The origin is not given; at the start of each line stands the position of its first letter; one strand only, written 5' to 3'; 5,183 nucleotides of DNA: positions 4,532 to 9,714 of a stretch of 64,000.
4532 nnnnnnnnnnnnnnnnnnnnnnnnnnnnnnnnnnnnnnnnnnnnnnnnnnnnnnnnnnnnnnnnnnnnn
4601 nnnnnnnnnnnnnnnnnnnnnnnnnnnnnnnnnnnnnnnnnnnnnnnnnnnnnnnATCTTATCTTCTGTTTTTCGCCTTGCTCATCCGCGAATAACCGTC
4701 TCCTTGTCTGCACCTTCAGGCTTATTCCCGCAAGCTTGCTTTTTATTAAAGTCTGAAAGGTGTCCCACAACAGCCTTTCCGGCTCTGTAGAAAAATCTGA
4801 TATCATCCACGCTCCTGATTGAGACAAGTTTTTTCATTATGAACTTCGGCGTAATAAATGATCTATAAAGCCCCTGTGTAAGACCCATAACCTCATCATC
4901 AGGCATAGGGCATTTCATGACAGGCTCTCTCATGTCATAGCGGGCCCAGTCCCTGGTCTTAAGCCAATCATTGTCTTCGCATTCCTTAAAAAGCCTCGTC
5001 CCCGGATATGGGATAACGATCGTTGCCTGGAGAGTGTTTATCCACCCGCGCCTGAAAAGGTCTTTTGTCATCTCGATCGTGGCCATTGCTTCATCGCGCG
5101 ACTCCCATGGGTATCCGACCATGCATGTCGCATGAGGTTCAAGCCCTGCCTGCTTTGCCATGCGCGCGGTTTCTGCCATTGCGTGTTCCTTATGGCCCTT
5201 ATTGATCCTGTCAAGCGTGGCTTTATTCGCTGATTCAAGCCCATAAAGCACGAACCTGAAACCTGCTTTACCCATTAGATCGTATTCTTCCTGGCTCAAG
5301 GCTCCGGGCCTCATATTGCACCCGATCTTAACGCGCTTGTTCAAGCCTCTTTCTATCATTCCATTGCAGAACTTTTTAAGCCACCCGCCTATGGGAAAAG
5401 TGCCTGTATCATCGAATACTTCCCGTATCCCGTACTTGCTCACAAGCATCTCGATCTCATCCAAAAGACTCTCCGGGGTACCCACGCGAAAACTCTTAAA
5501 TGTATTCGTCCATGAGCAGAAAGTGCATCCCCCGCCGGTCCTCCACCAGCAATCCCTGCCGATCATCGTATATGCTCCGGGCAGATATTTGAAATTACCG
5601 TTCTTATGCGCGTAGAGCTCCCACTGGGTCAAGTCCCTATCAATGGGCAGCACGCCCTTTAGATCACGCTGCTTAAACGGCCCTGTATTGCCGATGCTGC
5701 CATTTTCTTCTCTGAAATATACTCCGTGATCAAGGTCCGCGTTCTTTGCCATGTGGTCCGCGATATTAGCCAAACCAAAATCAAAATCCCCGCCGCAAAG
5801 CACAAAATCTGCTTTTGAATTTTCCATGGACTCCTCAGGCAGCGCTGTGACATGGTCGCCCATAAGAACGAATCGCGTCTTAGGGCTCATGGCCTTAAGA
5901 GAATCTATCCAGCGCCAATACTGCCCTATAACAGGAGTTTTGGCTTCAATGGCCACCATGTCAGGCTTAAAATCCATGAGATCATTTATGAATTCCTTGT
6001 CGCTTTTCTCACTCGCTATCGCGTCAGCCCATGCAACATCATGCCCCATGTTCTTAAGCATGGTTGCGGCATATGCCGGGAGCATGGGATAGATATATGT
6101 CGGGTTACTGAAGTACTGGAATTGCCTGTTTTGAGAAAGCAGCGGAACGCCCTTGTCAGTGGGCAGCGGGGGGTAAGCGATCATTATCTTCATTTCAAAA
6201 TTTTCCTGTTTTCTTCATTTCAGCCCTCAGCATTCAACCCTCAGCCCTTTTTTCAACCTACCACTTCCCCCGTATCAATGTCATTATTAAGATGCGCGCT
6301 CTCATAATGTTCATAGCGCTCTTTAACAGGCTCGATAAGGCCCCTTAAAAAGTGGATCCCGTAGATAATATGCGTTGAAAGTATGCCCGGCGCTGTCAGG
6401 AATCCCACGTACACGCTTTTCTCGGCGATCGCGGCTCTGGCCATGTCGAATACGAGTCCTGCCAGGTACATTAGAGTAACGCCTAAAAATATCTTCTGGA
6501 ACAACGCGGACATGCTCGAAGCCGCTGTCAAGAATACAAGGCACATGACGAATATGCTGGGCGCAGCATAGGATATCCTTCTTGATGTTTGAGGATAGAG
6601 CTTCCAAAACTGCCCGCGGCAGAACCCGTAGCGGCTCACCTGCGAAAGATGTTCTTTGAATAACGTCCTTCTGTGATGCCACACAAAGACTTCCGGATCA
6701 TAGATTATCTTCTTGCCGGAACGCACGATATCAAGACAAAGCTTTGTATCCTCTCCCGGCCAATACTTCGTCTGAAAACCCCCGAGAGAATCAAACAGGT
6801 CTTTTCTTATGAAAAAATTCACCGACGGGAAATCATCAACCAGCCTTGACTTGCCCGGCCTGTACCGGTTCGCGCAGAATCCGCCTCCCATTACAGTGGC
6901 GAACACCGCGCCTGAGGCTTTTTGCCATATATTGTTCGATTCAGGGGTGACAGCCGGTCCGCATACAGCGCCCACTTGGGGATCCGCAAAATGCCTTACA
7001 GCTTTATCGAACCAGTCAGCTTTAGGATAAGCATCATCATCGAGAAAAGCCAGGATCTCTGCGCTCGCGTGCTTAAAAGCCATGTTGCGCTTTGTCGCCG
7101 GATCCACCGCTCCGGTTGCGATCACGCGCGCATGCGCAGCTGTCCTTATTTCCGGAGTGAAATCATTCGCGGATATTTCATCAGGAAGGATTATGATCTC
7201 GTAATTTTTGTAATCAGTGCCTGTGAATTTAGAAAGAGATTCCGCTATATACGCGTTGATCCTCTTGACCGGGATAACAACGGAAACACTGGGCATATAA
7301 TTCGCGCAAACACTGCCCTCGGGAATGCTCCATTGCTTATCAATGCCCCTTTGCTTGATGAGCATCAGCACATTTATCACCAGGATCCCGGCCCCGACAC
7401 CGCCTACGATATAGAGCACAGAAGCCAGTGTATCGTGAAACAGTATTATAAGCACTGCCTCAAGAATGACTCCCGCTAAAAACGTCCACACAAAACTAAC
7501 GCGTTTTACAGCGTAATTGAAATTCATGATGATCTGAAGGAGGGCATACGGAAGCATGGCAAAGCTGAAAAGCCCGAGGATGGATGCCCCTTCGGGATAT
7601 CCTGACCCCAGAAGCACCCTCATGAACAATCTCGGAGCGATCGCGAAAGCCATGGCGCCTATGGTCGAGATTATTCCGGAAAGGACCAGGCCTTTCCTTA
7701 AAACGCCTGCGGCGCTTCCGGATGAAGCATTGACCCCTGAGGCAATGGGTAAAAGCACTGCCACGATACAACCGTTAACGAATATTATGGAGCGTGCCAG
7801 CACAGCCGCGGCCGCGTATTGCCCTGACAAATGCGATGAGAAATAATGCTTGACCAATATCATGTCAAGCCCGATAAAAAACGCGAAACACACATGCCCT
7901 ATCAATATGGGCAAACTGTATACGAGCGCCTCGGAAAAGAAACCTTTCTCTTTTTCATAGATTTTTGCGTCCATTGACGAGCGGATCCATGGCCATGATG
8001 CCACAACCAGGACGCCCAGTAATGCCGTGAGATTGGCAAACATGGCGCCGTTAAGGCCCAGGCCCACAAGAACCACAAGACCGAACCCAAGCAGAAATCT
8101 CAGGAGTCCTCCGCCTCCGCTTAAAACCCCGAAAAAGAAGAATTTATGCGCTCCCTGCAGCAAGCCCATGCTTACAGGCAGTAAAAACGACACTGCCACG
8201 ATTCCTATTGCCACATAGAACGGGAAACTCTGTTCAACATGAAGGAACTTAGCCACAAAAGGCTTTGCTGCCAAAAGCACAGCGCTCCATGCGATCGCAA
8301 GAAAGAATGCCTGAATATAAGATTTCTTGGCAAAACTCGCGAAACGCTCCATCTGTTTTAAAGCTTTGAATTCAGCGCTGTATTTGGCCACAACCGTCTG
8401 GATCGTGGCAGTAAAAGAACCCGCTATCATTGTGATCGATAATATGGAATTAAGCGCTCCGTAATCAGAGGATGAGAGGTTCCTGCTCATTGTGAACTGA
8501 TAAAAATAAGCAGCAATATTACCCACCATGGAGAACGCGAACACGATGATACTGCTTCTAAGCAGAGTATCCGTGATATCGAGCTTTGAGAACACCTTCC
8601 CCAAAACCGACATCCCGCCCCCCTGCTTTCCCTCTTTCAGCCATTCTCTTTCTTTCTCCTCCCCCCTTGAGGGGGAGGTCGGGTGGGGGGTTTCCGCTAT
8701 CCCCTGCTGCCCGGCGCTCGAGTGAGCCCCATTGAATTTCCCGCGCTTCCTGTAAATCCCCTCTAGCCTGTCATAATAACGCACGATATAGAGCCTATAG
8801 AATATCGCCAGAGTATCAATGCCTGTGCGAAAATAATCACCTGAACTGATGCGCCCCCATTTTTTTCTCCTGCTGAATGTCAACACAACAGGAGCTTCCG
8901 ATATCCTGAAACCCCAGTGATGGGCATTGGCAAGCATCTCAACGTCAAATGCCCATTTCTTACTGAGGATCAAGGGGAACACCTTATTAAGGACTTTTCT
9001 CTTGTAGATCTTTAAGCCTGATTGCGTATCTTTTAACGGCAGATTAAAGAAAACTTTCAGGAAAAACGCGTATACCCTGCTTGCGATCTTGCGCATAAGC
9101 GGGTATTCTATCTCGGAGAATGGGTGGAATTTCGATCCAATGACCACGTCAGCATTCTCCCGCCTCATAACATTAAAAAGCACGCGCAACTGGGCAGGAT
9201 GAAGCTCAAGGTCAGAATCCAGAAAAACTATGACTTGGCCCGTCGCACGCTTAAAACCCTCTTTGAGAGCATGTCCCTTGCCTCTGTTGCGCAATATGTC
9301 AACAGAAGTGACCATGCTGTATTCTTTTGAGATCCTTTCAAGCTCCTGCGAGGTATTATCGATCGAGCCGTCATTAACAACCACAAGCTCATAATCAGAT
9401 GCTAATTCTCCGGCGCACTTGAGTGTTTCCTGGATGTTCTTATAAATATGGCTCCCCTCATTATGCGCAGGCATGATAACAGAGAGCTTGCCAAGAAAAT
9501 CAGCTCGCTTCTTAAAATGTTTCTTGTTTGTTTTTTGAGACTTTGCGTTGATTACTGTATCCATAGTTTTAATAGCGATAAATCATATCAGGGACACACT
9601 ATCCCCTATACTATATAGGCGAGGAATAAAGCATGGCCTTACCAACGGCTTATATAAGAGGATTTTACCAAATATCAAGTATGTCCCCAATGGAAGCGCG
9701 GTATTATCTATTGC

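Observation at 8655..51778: About a dozen palindromic repeat types saturate the intergenic DNA and spill into coding sequence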

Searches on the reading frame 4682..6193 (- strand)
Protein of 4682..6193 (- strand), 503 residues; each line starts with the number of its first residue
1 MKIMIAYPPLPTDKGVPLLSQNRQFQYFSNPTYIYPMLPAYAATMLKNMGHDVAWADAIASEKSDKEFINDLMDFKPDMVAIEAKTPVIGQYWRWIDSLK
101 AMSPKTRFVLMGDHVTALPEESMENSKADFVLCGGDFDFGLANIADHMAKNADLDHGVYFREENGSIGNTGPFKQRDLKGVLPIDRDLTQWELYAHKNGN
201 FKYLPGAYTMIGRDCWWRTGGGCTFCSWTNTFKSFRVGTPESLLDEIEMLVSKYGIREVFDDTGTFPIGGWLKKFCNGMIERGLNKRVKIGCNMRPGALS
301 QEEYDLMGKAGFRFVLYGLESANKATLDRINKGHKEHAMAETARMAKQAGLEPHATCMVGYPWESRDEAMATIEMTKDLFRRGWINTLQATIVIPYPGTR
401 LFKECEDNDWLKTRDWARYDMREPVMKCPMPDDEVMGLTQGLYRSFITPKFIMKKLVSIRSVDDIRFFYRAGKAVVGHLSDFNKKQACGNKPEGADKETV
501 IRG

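Call 55: search_protein_families(library=pfam, proteins=[window:4682-6193:-], max_evalue=0.0001)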
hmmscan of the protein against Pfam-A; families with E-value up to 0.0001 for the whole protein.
window:4682-6193:- (503 aa): 2 families
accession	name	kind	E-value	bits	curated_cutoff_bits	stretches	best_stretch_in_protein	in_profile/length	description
PF04055.27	Radical_SAM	-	4.7e-15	56.6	29.5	1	222-375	10-165/166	Radical SAM superfamily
PF02310.24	B12-binding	-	7.7e-11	42.3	32.1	1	40-134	18-111/121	B12 binding domain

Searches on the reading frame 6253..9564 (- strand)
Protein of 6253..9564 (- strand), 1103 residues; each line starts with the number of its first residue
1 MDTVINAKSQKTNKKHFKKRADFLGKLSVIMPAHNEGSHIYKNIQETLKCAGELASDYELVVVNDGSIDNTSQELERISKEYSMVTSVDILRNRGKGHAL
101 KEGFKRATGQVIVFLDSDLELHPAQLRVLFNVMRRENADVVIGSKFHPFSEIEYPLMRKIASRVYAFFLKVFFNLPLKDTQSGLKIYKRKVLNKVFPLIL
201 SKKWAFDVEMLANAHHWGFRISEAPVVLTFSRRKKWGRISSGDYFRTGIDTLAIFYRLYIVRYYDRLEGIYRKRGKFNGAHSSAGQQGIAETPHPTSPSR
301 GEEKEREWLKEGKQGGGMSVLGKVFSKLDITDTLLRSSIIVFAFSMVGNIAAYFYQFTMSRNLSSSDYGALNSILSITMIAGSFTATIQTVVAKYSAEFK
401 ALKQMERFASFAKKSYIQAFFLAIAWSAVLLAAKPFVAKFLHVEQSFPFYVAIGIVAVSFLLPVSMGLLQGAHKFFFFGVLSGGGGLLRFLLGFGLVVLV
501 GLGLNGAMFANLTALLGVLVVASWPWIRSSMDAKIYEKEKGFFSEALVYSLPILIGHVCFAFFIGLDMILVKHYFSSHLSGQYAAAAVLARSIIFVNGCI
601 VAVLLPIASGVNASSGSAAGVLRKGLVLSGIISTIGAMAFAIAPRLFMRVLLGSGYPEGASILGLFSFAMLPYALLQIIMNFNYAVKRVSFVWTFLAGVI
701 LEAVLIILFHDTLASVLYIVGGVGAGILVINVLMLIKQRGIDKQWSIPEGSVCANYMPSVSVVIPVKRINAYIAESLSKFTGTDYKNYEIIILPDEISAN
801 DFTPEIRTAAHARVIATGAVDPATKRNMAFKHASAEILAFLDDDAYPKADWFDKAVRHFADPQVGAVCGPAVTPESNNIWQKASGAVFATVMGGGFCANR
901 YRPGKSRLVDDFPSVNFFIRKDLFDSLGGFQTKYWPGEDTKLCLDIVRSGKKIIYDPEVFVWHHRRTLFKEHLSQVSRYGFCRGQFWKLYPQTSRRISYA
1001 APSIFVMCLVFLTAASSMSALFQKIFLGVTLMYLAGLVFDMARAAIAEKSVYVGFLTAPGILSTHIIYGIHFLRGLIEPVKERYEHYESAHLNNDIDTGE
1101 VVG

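Call 18: search_protein_families(library=pfam, proteins=[window:6253-9564:-])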
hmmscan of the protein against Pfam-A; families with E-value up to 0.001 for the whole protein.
window:6253-9564:- (1103 aa): 5 families
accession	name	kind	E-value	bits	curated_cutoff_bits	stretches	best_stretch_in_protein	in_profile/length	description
PF00535.33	Glycos_transf_2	-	1.1e-49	169.1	23.3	2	28-196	1-168/168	Glycosyl transferase family 2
PF13641.12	Glyco_tranf_2_3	-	4.4e-23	82.9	27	2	758-978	1-226/230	Glycosyltransferase like family 2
PF10111.15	Glyco_tranf_2_2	-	3.9e-15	56.5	27.3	2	761-979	1-238/276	Glycosyltransferase like family 2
PF13632.12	Glyco_trans_2_3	-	5.6e-14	52.9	27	1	839-1038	3-197/198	Glycosyl transferase family group 2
PF13506.12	Glyco_transf_21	-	9.2e-11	42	21.7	1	829-979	25-172/174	Glycosyl transferase family 21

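Call 63: find_homologous_proteins(query=window:6253-9564:-, max_evalue=1e-20)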
Query window:6253-9564:- (1103 aa): 76 proteins with E <= 1e-20 among 8000 candidates.
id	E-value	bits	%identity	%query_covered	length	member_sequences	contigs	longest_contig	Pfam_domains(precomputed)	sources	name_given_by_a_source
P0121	0.0e+0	2482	100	100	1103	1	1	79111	PF13632.13,PF10111.15,PF13506.14,PF13641.13,PF00535.33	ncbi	ncbi:glycosyltransferase [Elusimicrobiota bacterium]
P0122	9.0e-134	466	43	29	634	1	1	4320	PF10111.15,PF13641.13,PF00535.33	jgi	jgi:glycosyltransferase involved in cell wall biosynthesis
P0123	3.9e-133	464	38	31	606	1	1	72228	PF13632.13,PF10111.15,PF13641.13,PF00535.33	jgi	jgi:glycosyltransferase involved in cell wall biosynthesis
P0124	5.1e-131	457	42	30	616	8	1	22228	PF13632.13,PF10111.15,PF13506.14,PF13641.13,PF00535.33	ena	-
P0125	9.0e-130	452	39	30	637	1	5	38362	PF13632.13,PF10111.15,PF13641.13,PF00535.33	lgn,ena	-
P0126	6.1e-129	450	39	31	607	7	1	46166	PF13632.13,PF13641.13,PF00535.33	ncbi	-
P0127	2.4e-128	448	42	29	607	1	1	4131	PF13632.13,PF13641.13,PF00535.33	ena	-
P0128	2.0e-123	431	37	30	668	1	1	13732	PF13632.13,PF10111.15,PF13641.13,PF00535.33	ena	-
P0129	3.7e-123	431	41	30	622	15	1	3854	PF13632.13,PF10111.15,PF13641.13,PF00535.33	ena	-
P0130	6.7e-123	430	39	32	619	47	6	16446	PF13632.13,PF10111.15,PF13641.13,PF00535.33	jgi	jgi:glycosyltransferase involved in cell wall biosynthesis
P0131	2.0e-122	428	40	31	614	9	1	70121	PF13632.13,PF10111.15,PF13641.13,PF00535.33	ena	-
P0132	7.9e-122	426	41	29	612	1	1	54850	PF13632.13,PF10111.15,PF13641.13,PF00535.33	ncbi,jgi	ncbi:MAG: glycosyltransferase family 2 protein [Kiritimatiellia bacterium]|jgi:glycosyltransferase i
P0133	4.1e-121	424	39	30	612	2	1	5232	PF13632.13,PF10111.15,PF13641.13,PF00535.33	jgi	-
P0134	4.7e-121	424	41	29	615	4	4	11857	PF13632.13,PF10111.15,PF13641.13,PF00535.33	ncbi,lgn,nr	ncbi:MAG: glycosyltransferase [Lentisphaerae bacterium]|nr:glycosyltransferase [Lentisphaerota bacte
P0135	6.7e-121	423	39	29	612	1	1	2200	PF10111.15,PF13641.13,PF00535.33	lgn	-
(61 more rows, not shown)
